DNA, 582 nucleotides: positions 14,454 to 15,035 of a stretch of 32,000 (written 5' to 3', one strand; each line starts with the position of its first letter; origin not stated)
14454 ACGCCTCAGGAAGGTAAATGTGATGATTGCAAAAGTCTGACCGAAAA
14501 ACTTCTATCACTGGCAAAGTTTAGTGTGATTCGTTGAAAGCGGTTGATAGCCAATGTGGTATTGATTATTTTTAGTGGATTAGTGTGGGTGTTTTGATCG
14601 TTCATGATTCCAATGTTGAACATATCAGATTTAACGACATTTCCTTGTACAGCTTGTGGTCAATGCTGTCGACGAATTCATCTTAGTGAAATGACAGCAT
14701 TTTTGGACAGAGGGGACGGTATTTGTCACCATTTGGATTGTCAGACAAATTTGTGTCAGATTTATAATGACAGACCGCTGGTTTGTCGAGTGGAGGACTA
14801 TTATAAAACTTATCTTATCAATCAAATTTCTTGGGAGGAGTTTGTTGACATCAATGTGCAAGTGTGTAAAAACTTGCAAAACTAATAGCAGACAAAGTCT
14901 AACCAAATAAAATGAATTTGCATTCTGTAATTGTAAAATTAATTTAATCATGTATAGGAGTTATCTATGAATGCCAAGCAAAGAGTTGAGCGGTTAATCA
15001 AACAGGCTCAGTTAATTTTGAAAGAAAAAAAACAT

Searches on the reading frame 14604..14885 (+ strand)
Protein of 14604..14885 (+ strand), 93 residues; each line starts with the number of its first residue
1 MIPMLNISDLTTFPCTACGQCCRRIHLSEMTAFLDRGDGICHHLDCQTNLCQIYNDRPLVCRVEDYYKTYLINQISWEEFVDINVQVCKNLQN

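Call 6: search_protein_families(library=pfam, proteins=[window:14604-14885:+], max_evalue=0.1)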
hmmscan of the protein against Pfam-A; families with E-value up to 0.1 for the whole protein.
window:14604-14885:+ (93 aa): 1 family
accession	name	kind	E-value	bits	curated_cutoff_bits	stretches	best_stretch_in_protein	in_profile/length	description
PF03692.20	CxxCxxCC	-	8.8e-07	30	23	1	14-67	1-72/85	Putative zinc- or iron-chelating domain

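Call 7: search_protein_families(library=padloc, proteins=[window:14604-14885:+], max_evalue=0.1)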
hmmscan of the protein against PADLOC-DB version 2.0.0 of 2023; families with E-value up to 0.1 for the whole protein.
window:14604-14885:+ (93 aa): 0 families

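Call 9: search_protein_families(library=ncbifam, proteins=[window:14604-14885:+], max_evalue=0.01)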
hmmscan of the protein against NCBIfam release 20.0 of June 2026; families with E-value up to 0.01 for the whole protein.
window:14604-14885:+ (93 aa): 1 family
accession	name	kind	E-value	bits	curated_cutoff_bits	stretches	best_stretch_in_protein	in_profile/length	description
NF003506.0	PRK05170.2-4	equivalog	0.0011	18.7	248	1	15-57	28-72/158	YcgN family cysteine cluster protein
